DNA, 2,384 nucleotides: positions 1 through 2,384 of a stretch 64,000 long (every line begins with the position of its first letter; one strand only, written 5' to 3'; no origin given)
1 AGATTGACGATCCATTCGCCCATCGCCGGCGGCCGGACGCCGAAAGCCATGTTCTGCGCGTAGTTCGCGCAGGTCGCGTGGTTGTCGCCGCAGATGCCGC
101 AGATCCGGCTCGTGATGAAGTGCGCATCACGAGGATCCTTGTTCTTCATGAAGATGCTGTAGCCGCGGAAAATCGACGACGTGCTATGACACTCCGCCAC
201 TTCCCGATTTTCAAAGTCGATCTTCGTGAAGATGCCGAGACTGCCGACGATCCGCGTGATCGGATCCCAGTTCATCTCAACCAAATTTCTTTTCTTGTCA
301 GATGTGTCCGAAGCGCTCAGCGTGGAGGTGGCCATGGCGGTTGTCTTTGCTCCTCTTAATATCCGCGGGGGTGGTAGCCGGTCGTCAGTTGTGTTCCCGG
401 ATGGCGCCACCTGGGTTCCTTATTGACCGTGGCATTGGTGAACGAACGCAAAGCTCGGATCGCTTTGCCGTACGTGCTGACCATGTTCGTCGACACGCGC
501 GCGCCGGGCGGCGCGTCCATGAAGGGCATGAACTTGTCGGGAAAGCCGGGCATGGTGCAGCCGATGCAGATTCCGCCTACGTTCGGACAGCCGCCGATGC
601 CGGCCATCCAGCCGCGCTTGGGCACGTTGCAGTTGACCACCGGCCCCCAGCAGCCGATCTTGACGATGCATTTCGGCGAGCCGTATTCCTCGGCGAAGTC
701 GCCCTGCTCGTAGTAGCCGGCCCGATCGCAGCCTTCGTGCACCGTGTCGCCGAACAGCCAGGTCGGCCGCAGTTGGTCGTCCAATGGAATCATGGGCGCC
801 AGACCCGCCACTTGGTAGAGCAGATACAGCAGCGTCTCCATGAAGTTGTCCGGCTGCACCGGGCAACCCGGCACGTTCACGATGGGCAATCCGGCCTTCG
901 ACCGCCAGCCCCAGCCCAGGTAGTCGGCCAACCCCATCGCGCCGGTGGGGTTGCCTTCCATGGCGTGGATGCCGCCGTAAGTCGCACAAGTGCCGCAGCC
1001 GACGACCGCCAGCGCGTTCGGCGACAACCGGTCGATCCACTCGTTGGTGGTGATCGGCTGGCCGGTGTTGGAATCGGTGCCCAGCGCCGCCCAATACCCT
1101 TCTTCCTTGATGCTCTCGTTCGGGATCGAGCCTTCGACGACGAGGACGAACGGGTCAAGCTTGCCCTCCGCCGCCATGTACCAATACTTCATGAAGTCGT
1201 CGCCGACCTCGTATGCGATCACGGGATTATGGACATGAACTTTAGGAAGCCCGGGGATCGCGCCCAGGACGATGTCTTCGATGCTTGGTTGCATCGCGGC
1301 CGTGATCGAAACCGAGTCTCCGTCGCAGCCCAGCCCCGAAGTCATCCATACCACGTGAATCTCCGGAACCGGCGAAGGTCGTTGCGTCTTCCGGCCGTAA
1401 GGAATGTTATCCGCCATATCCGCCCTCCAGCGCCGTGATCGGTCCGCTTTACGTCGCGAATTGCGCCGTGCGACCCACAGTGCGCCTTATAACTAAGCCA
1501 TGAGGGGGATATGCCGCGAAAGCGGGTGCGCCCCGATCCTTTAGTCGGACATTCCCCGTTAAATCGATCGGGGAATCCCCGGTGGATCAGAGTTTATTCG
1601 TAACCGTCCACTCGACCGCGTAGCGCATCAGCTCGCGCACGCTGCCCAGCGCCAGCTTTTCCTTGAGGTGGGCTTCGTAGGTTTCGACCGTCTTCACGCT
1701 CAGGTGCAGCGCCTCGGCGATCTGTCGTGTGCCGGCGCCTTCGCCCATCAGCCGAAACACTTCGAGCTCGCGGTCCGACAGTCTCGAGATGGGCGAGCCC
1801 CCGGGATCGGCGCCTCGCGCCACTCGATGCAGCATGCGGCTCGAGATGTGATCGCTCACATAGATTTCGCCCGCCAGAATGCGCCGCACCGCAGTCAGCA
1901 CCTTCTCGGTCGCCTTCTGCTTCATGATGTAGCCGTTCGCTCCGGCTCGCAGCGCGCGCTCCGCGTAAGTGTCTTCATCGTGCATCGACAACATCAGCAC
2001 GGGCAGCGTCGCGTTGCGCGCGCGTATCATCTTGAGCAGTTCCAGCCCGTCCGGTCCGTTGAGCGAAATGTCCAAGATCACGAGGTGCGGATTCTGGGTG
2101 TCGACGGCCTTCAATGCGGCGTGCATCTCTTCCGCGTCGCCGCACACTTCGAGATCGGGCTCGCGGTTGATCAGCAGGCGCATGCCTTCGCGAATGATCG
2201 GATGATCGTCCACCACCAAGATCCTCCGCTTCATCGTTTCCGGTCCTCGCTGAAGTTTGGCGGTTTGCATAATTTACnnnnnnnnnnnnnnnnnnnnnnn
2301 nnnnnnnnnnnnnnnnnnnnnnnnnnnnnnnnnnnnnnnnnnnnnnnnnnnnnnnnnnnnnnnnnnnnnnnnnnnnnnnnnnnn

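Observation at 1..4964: Orphan hydrogenase small-subunit paralogue translationally coupled to a PAS kinase / NarL regulator, inserted upstream of the catalytic hydrogenase genes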

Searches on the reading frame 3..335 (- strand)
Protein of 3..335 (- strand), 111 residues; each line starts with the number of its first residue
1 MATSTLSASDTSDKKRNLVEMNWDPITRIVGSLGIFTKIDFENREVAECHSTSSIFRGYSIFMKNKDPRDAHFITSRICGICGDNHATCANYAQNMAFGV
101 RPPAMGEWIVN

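Call 7: search_protein_families(library=pfam, proteins=[window:3-335:-])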
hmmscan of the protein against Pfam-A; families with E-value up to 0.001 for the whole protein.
window:3-335:- (111 aa): 1 family
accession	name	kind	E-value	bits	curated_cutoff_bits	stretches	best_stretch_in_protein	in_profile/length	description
PF00374.24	NiFeSe_Hases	-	1e-11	44.9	25.8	1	57-109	1-53/508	Nickel-dependent hydrogenase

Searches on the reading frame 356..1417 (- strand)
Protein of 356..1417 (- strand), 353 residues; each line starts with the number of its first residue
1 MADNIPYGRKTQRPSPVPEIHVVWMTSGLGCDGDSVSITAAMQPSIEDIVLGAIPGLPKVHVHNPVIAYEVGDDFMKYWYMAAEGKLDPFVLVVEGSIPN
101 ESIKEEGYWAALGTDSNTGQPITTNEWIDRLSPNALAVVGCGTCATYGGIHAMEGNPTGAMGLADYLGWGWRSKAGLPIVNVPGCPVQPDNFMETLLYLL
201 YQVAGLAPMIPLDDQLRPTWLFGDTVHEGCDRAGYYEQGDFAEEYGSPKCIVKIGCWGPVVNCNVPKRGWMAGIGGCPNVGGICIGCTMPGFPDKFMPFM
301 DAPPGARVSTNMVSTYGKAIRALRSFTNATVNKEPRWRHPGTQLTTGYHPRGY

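Call 7: search_protein_families(library=pfam, proteins=[window:356-1417:-])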
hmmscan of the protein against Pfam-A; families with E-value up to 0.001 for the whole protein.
window:356-1417:- (353 aa): 2 families
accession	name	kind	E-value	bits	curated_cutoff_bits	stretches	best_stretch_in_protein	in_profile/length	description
PF14720.11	NiFe_hyd_SSU_C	-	1.4e-23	83.5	27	1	222-299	1-79/80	NiFe/NiFeSe hydrogenase small subunit C-terminal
PF01058.29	Oxidored_q6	-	2.2e-21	76.3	27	1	31-199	1-128/128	NADH ubiquinone oxidoreductase, 20 Kd subunit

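Call 10: find_encoding_contigs(protein=window:356-1417:-, flank=10000, max_places=6)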
Protein window:356-1417:- (353 aa): no gene with exactly this product is on record in the collection.
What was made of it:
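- Tried and rejected: Exact-sequence look-up of S1: nothing on record (call 10).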

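Call 45: search_protein_families(library=ncbifam, proteins=[window:356-1417:-], max_evalue=0.00001)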
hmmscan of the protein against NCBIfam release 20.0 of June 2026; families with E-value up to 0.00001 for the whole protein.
window:356-1417:- (353 aa): 3 families
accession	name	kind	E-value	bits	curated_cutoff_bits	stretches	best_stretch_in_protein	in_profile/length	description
NF045520.1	H2_NiFeSe_small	exception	1.1e-54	185.9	470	1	21-301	41-313/314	NiFeSe hydrogenase small subunit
TIGR00391.1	hydA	subfamily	1.1e-36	126.7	179.5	1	19-301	50-310/365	hydrogenase small subunit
NF007779.0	PRK10468.1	equivalog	1.7e-31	109.6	659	1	21-289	50-297/372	hydrogenase 2 small subunit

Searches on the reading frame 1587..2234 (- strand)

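Call 7: search_protein_families(library=pfam, proteins=[window:1587-2234:-])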
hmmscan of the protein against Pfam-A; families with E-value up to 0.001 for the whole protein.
window:1587-2234:- (215 aa): 3 families
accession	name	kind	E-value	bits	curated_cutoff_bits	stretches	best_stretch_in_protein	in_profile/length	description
PF00072.30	Response_reg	-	2.1e-29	102.3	30.2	1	5-116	1-110/111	Response regulator receiver domain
PF00196.25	GerE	-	1.6e-14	53.7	23.5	1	151-206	2-57/57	Bacterial regulatory proteins, luxR family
PF08281.18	Sigma70_r4_2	-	5.3e-05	23.2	25.7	1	149-186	8-46/54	Sigma-70, region 4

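Call 45: search_protein_families(library=ncbifam, proteins=[window:1587-2234:-], max_evalue=0.00001)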
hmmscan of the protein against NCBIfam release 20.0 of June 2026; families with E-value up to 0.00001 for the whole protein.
window:1587-2234:- (215 aa): 79 families (the best 25 are shown)
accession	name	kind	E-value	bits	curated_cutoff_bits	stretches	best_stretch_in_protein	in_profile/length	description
NF052445.1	RespRegMctR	equivalog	2e-46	158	300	1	4-210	3-203/205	two-component system response regulator MctR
NF011896.0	PRK15369.1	equivalog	4.2e-40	137.6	242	1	2-208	3-206/211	two component system response regulator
NF007403.0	PRK09935.1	equivalog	2.4e-38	131.9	271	1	5-208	6-206/210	fimbria biosynthesis transcriptional regulator FimZ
NF007018.1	PRK09483.1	equivalog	2.4e-37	128.7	280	1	5-213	4-210/217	UvrY/SirA/GacA family response regulator transcription factor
NF007935.0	PRK10651.1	equivalog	7.7e-37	126.6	250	1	3-202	7-206/216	two-component system response regulator NarL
NF047785.1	respo_reg_MadR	equivalog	5.8e-36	123.8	300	1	4-196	2-193/209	MadR family response regulator transcription factor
NF007708.0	PRK10403.1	equivalog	3e-31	108.5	343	1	4-196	8-198/215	nitrate/nitrite response regulator protein NarP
NF007419.0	PRK09958.1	equivalog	5.8e-31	107.7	251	1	6-207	4-199/204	acid-sensing system DNA-binding response regulator EvgA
NF007685.0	PRK10360.1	equivalog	2.7e-27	95.8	258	1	5-204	4-190/196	response regulator transcription factor UhpA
NF006900.1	PRK09390.1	equivalog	9.3e-22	77.6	255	1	3-208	5-199/203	response regulator FixJ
NF008098.0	PRK10840.1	equivalog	2.1e-21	76.4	235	1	5-205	6-204/216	response regulator transcription factor RcsB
NF001965.0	PRK00742.1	subfamily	3e-19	69.4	293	1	2-126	3-129/357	chemotaxis-specific protein-glutamate methyltransferase CheB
NF041830.1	RR_TF_ErdR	exception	1.8e-18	67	390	1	4-195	3-194/213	response regulator transcription factor ErdR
NF051870.1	NAssimRespRegNtrX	equivalog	1.9e-17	63.3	600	1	4-121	3-120/452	nitrogen assimilation response regulator NtrX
NF008677.0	PRK11697.1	equivalog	9.9e-16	57.8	246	1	4-122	3-118/238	two-component system response regulator BtsR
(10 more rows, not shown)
